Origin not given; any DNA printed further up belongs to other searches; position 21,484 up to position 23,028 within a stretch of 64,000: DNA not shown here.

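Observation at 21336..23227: SAM-I riboswitch controlling a threonine-synthase-like / MoaD-like gene pair: candidate MetM/MetO-type homocysteine synthesis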

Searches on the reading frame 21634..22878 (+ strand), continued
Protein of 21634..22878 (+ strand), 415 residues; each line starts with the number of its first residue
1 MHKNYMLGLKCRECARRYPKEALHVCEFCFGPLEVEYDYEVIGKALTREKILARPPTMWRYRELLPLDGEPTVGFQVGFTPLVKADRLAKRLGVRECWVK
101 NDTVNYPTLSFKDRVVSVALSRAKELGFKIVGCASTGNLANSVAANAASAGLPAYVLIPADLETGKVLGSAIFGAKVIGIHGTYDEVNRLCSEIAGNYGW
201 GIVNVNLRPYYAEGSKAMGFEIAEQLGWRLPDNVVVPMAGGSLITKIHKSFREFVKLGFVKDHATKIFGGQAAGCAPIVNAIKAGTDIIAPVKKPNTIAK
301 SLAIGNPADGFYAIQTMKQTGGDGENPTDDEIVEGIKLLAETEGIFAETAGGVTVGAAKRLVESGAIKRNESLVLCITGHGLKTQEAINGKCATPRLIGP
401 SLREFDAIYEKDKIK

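Call 78: find_homologous_proteins(query=L084:7378-7908:+, max_evalue=0.00001)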
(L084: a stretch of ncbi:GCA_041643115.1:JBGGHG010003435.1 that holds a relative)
Query L084:7378-7908:+ (177 aa): 3193 proteins with E <= 0.00001 among 3271 candidates; the best 120 are listed.
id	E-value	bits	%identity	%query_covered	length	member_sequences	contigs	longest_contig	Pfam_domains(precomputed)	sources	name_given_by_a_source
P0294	1.1e-108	378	100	100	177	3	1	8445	PF09383.17,PF02597.27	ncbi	-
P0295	2.5e-71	257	69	98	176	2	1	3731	PF09383.17,PF02597.27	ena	-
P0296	8.6e-65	235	62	100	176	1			PF09383.17,PF02597.27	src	-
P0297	9.7e-63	229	59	99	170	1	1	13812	PF09383.17,PF02597.27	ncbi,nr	ncbi:MAG: MoaD family protein [Deltaproteobacteria bacterium]|nr:MoaD family protein [Deltaproteobac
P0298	5.0e-62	226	58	99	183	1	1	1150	PF09383.17,PF02597.27,PF09138.18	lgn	-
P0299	6.1e-61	223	60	98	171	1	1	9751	PF09383.17,PF02597.27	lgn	-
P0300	9.8e-61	222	59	98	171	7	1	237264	PF09383.17,PF02597.27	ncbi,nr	ncbi:MAG TPA: MoaD family protein [Candidatus Limnocylindrales bacterium]|nr:MoaD family protein [Ca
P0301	4.1e-60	220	60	98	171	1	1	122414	PF09383.17,PF02597.27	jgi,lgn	jgi:molybdopterin synthase sulfur carrier subunit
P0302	4.6e-60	220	56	99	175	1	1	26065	PF09383.17,PF02597.27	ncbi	-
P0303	7.7e-60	219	59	98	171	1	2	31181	PF09383.17,PF02597.27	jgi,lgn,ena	-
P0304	1.0e-59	219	60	98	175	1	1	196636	PF09383.17,PF02597.27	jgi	-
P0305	1.2e-59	219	57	98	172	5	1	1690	PF09383.17,PF02597.27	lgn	-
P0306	1.8e-59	218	60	98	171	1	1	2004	PF09383.17,PF02597.27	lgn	-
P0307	2.1e-59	218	58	98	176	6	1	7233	PF09383.17,PF02597.27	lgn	-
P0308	3.9e-59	217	57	98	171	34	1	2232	PF09383.17,PF02597.27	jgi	-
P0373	2.4e-56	208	54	99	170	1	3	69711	PF09383.17,PF02597.27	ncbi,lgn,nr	ncbi:MAG: MoaD family protein [Nitrospirae bacterium]|nr:MoaD family protein [Nitrospirota bacterium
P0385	5.5e-56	207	56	98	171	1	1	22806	PF09383.17,PF02597.27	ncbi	ncbi:MAG: ubiquitin-like small modifier protein 1 [Thermodesulfobacteriota bacterium]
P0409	4.7e-55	204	55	98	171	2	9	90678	PF09383.17,PF02597.27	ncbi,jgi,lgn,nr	ncbi:MAG: MoaD family protein [Deltaproteobacteria bacterium]|nr:MoaD family protein [Deltaproteobac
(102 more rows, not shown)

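Call 79: find_encoding_contigs(protein=P0300, flank=7000, max_places=1)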
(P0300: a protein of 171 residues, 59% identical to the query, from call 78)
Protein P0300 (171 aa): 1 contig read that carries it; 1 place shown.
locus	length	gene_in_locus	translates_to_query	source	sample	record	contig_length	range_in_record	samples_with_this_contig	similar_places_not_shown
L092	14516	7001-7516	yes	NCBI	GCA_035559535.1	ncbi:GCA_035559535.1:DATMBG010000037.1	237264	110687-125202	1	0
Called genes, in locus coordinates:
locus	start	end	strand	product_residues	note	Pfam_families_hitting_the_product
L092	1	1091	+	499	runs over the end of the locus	PF07833:Cu_amine_oxidN1, PF11741:AMIN (faint), PF01520:Amidase_3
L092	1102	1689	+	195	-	PF10646:Germane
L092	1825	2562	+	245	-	PF01138:RNase_PH, PF03725:RNase_PH_C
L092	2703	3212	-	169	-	PF25917:BSH_RND (faint), PF25984:BSH_YknX (faint), PF00364:Biotin_lipoyl, PF25919:BSH_CusB (weak)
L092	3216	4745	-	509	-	PF00289:Biotin_carb_N, PF14397:ATPgrasp_ST (faint), PF02222:ATP-grasp, PF02786:CPSase_L_D2, PF07478:Dala_Dala_lig_C, PF08443:RimK (faint), PF02785:Biotin_carb_C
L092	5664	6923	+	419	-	PF05810:NinF, PF00291:PALP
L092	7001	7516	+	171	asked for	PF02597:ThiS, PF09383:NIL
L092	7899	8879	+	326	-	PF13458:Peripla_BP_6 (faint), PF00532:Peripla_BP_1, PF13407:Peripla_BP_4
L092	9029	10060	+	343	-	PF02653:BPD_transp_2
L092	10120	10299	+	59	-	-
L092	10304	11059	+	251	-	PF00005:ABC_tran, PF02463:SMC_N (weak), PF09818:ABC_ATPase (faint)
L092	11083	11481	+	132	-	PF04151:PPC (weak)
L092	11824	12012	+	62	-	-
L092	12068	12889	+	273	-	PF05239:PRC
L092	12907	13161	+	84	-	PF11387:DUF2795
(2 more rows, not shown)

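Call 80: find_encoding_contigs(protein=P0373, flank=7000, max_places=1)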
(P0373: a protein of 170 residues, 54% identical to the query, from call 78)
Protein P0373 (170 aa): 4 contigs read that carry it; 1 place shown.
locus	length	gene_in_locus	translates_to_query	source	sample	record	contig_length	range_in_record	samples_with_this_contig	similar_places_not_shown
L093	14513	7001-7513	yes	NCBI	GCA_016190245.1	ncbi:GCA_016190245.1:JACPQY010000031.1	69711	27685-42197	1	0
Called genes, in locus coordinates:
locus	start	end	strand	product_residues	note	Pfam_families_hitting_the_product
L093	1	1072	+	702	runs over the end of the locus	PF00133:tRNA-synt_1, PF01406:tRNA-synt_1e (weak), PF09334:tRNA-synt_1g, PF00133:tRNA-synt_1, PF01406:tRNA-synt_1e (weak), PF01588:tRNA_bind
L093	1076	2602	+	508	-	PF01026:TatD_DNase, PF04055:Radical_SAM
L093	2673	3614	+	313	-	PF13793:Pribosyltran_N, PF00156:Pribosyltran, PF14572:Pribosyl_synth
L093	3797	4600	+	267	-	PF01386:Ribosomal_L25p, PF14693:Ribosomal_TL5_C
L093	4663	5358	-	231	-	-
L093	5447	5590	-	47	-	-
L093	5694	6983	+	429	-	PF05810:NinF (weak), PF00291:PALP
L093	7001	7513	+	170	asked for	PF02597:ThiS, PF09383:NIL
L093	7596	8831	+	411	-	PF14306:PUA_2, PF01747:ATP-sulfurylase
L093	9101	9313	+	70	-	PF04255:DUF433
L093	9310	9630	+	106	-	PF18480:DUF5615 (weak)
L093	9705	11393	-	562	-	-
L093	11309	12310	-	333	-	-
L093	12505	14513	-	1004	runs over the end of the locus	PF00460:Flg_bb_rod, PF22692:LlgE_F_G_D1, PF07559:FlgE_D2, PF06429:Flg_bbr_C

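Call 81: find_encoding_contigs(protein=P0409, flank=7000, max_places=1)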
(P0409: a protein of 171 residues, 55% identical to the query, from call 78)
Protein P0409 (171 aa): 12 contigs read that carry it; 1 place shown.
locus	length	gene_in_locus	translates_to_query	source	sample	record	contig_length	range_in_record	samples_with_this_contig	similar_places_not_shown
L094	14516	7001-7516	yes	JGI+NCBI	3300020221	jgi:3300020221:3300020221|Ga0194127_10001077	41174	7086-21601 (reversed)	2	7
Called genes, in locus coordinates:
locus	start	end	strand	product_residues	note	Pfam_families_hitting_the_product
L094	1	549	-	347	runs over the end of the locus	PF00586:AIRS, PF02769:AIRS_C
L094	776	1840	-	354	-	PF01326:PPDK_N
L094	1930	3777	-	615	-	PF00391:PEP-utilizers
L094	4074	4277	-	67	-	-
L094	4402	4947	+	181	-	PF08534:Redoxin, PF00578:AhpC-TSA, PF00255:GSHPx (weak), PF00085:Thioredoxin, PF13098:Thioredoxin_2, PF13905:Thioredoxin_8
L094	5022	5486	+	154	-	PF02082:Rrf2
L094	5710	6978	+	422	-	PF05810:NinF (weak), PF00291:PALP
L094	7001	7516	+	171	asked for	PF02597:ThiS, PF09383:NIL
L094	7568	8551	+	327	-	PF00581:Rhodanese, PF00899:ThiF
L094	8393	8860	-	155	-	-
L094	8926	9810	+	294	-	PF00581:Rhodanese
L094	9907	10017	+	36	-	-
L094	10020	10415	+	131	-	PF14464:Prok-JAB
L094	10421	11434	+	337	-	PF00291:PALP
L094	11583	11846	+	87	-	-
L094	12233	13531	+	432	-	PF02321:OEP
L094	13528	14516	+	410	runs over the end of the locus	PF25919:BSH_CusB, PF25973:BSH_CzcB (weak), PF25869:3HB_CusB (weak), PF25944:Beta-barrel_RND (weak), PF25954:Beta-barrel_RND_2, PF25967:RND-MFP_C (weak), PF25975:CzcB_C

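Call 84: find_encoding_contigs(protein=P0385, flank=7000, max_places=1)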
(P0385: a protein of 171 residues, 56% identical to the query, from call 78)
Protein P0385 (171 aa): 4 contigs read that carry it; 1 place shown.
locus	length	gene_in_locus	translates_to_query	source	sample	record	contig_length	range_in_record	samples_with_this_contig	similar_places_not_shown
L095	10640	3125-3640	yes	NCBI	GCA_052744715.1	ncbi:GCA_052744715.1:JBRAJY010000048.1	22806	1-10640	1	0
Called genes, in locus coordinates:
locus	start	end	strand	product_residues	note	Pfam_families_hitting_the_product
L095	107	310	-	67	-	-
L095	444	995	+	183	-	PF00578:AhpC-TSA, PF08534:Redoxin, PF00255:GSHPx (weak), PF00085:Thioredoxin, PF13098:Thioredoxin_2 (weak), PF13905:Thioredoxin_8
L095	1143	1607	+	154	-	PF02082:Rrf2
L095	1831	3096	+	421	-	PF05810:NinF (weak), PF00291:PALP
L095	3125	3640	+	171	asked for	PF02597:ThiS, PF09383:NIL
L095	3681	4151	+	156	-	PF22297:PccH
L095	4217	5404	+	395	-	-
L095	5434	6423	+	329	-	PF00581:Rhodanese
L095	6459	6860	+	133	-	PF01398:JAB, PF14464:Prok-JAB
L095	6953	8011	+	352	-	PF00291:PALP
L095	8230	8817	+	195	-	PF09335:VTT_dom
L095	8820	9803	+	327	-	PF04055:Radical_SAM, PF12345:DUF3641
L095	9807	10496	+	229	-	PF00535:Glycos_transf_2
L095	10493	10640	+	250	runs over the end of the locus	PF09837:DUF2064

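Call 85: find_encoding_contigs(protein=P0304, flank=7000, max_places=1)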
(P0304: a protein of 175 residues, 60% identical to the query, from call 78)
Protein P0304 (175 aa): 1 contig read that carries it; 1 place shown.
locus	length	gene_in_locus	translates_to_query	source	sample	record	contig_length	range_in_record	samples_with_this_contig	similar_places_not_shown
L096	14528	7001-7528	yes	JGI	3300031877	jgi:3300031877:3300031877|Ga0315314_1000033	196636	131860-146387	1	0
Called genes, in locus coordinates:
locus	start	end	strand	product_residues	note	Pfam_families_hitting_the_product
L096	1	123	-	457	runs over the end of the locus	PF00072:Response_reg, PF01078:Mg_chelatase (faint), PF00158:Sigma54_activat, PF14532:Sigma54_activ_2, PF00004:AAA (weak), PF07728:AAA_5, PF25601:AAA_lid_14, PF02954:HTH_8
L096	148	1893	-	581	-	-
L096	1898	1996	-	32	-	-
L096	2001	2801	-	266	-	PF00899:ThiF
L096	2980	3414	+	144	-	-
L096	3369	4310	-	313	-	PF00291:PALP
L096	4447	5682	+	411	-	PF05810:NinF, PF00291:PALP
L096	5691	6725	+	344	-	PF02568:ThiI, PF03054:tRNA_Me_trans, PF18297:NFACT-R_2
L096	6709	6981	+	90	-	PF01206:TusA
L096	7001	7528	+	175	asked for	PF02597:ThiS, PF09383:NIL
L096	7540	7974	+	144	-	PF14464:Prok-JAB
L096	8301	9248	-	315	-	PF00126:HTH_1, PF12849:PBP_like_2 (weak), PF03466:LysR_substrate, PF12727:PBP_like (weak)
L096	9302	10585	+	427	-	PF06050:HGD-D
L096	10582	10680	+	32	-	-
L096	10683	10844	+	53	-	PF01206:TusA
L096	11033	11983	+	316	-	PF00586:AIRS, PF02769:AIRS_C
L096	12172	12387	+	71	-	PF02635:DsrE (weak)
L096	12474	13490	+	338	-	PF01841:Transglut_core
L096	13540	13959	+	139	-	-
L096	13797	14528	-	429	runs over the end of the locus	PF03447:NAD_binding_3, PF00742:Homoserine_dh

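Call 103: predict_structure(alignment_id=A1)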
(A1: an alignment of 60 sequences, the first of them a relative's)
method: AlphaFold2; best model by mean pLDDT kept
length: 171 residues; sequences in the alignment: 60
mean_pLDDT: 90.6   pTM: 0.54
mean pLDDT of the five models: 90.6, 89.3, 88.9, 88.3, 85.4
residues with pLDDT >= 90: 132; 70-90: 26; 50-70: 6; < 50: 7
segments of 3 or more residues with pLDDT < 50: 89-91, 168-171
pLDDT, mean of each block of 10 residues (from residue 1): 93 94 98 97 92 89 94 97 77 83 95 92 93 94 89 98 71 37
secondary structure, 60 per line:
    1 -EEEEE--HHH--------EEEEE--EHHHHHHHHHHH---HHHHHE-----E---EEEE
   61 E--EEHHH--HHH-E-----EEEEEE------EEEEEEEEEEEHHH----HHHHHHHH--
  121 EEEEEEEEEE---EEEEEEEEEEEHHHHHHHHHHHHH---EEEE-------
elements in order: E2-6 E20-24 H28-38 H42-46 E57-61 E81-86 E93-103 H111-118 E121-130 E134-144 H145-157 E161-164

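Call 105: fold_search(model_id=the predicted structure, library=pdb)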
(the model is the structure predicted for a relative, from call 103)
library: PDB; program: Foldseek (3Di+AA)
matches with E <= 10: 1530; with E <= 0.001: 23
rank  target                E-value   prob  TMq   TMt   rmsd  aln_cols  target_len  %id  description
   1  4n6e_B                8.8e-10  1.00  0.50  0.93   1.3        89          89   48  Crystal structure of Amycolatopsis orientalis BexX/CysO complex (released 2014-05-14)
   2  3dwg_C                1.6e-09  1.00  0.49  0.90   2.0        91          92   48  Crystal structure of a sulfur carrier protein complex found in the cysteine biosynthetic pathway of Mycobacterium tube (released 2008-09-23)
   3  1v8c_A                3.7e-09  1.00  0.47  0.49  14.4       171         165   23  Crystal Structure of MoaD related protein from Thermus thermophilus HB8 (released 2004-01-20)
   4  1v8c_B                7.5e-09  1.00  0.45  0.48  14.3       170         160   22  Crystal Structure of MoaD related protein from Thermus thermophilus HB8 (released 2004-01-20)
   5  3dwm_A                4.1e-08  1.00  0.49  0.92   1.1        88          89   46  Crystal structure of Mycobacterium tuberculosis CysO, an antigen (released 2008-09-23)
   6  2l52_MODEL_1_A        1.9e-06  1.00  0.46  0.76   2.9        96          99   33  Solution structure of the small archaeal modifier protein 1 (SAMP1) from Methanosarcina acetivorans (released 2011-02-09)
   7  3po0                  4.5e-06  1.00  0.46  0.84   1.8        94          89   21  Crystal structure of SAMP1 from Haloferax volcanii (released 2011-03-30)
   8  2m19_MODEL_1_A        5.2e-05  1.00  0.45  0.69   2.6        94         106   29  Solution structure of the Haloferax volcanii HVO 2177 protein (released 2013-08-07)
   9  4hro_B                7.8e-05  1.00  0.45  0.83   1.7        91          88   19  Crystal structure of H. volcanii small archaeal modifier protein 1 (released 2013-10-30)
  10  3tui_C                8.2e-05  1.00  0.40  0.20   6.3        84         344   27  Inward facing conformations of the MetNI methionine ABC transporter: CY5 native crystal form (released 2011-11-30)
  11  3dhw_C                9.2e-05  1.00  0.40  0.20   1.4        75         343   29  Crystal structure of methionine importer MetNI (released 2008-08-05)
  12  3tuz_H                1.1e-04  1.00  0.39  0.20   5.7        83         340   26  Inward facing conformations of the MetNI methionine ABC transporter: CY5 SeMet soak crystal form (released 2011-11-30)
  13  3tui_D                1.2e-04  1.00  0.39  0.20   5.0        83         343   28  Inward facing conformations of the MetNI methionine ABC transporter: CY5 native crystal form (released 2011-11-30)
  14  4hro_A                2.5e-04  1.00  0.45  0.85   1.5        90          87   19  Crystal structure of H. volcanii small archaeal modifier protein 1 (released 2013-10-30)
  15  6yuc_G                2.5e-04  1.00  0.45  0.72   2.4       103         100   16  Crystal structure of Uba4-Urm1 from Chaetomium thermophilum (released 2020-07-22)
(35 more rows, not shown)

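Call 106: list_cluster_members(proteins=[P0147, P0154, P0131, P0142, P0133, P0143, P0153, P0163, P0150, P0159])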
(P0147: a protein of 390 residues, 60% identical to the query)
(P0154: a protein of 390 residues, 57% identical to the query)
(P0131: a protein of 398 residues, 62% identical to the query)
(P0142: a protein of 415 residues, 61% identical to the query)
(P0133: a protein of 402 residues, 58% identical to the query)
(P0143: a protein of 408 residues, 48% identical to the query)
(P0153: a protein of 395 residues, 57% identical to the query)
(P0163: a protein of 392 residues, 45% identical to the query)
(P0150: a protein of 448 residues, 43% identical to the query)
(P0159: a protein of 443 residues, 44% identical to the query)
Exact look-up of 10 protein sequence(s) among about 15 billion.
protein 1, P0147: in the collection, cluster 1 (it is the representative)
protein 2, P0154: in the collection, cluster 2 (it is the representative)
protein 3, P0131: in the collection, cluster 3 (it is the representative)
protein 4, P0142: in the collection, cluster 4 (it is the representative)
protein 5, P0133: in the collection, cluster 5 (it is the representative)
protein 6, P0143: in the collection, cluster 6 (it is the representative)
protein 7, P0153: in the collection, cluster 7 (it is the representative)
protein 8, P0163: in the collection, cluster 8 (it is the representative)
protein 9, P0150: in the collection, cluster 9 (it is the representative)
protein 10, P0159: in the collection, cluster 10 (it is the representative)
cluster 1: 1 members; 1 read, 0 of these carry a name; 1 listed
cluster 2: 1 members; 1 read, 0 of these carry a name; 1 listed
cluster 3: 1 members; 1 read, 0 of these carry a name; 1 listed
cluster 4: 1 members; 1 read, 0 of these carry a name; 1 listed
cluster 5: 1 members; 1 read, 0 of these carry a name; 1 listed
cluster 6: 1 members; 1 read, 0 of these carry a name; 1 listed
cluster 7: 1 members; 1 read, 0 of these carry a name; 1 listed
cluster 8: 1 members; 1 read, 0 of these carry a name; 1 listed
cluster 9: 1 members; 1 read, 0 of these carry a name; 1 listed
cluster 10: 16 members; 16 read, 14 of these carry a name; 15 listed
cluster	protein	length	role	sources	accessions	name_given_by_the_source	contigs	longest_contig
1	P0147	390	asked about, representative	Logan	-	-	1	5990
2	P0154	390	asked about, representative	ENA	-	-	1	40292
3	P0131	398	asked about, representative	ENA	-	-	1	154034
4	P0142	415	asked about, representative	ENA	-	-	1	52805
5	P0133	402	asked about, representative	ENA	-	-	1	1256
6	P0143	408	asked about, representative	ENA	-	-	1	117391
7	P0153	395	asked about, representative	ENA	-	-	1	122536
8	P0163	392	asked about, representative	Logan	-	-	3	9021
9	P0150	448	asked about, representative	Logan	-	-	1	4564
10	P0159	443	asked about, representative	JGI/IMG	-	threonine synthase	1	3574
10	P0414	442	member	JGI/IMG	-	threonine synthase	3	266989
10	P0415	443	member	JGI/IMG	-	threonine synthase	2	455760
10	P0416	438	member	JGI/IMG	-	threonine synthase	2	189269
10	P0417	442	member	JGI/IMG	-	threonine synthase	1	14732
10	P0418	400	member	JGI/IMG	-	threonine synthase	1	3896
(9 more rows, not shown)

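Call 107: find_homologous_proteins(query=L081:5974-7209:+, max_evalue=1e-50)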
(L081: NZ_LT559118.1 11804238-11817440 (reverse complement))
Query L081:5974-7209:+ (412 aa): 8000 proteins with E <= 1e-50 among 8000 candidates; the best 120 are listed.
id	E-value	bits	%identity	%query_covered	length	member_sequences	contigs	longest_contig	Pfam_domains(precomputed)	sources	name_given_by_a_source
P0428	3.1e-268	908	98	100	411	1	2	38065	PF00291.32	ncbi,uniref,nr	ncbi:threonine synthase [Nonomuraea monospora]|uniref:Threonine synthase n=1 Tax=Nonomuraea monospor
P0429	5.8e-268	907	98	100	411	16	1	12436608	PF00291.32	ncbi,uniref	ncbi:threonine synthase [[Actinomadura] parvosata]|uniref:threonine synthase n=1 Tax=[Actinomadura] 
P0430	9.0e-263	890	96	100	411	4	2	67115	PF00291.32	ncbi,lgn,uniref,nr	ncbi:threonine synthase [Nonomuraea sp. MG754425]|uniref:threonine synthase n=1 Tax=Nonomuraea sp. M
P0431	2.4e-259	878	94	100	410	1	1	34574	PF00291.32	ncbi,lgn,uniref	ncbi:threonine synthase [Nonomuraea sp. NPDC050643]|uniref:threonine synthase n=1 Tax=Nonomuraea sp.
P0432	1.1e-256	870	93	100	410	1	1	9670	PF00291.32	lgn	-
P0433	4.3e-256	868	93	100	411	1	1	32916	PF00291.32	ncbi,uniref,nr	ncbi:threonine synthase [Nonomuraea sp. SYSU D8015]|uniref:threonine synthase n=1 Tax=Nonomuraea sp.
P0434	6.1e-256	867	92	100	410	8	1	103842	PF00291.32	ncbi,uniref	ncbi:threonine synthase [Nonomuraea sp. B5E05]|uniref:threonine synthase n=1 Tax=Nonomuraea sp. B5E0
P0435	1.6e-255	866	93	100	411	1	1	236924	PF00291.32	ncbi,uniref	ncbi:threonine synthase [Nonomuraea sp. 3N208]|uniref:threonine synthase n=1 Tax=Nonomuraea sp. 3N20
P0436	3.2e-255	865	93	100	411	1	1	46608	PF00291.32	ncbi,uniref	ncbi:threonine synthase [Nonomuraea sp. 10N515B]|uniref:threonine synthase n=1 Tax=Nonomuraea sp. 10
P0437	3.7e-255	865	93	100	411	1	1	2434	PF00291.32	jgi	jgi:threonine synthase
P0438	9.2e-255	863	92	100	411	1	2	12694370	PF00291.32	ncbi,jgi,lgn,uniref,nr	ncbi:threonine synthase [Nonomuraea sp. NBC_00507]|jgi:threonine synthase|uniref:threonine synthase 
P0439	1.8e-254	862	92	100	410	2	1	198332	PF00291.32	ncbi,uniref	ncbi:threonine synthase [Nonomuraea sp. NPDC004580]|uniref:threonine synthase n=1 Tax=Nonomuraea sp.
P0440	2.6e-254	862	92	100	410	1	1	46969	PF00291.32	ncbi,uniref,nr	ncbi:threonine synthase [Nonomuraea diastatica]|uniref:Threonine synthase n=1 Tax=Nonomuraea diastat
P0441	3.7e-254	861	92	100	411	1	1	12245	PF00291.32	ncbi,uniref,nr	ncbi:threonine synthase [Nonomuraea turkmeniaca]|uniref:Threonine synthase n=1 Tax=Nonomuraea turkme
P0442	4.9e-254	861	92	100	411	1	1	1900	PF00291.32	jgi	jgi:threonine synthase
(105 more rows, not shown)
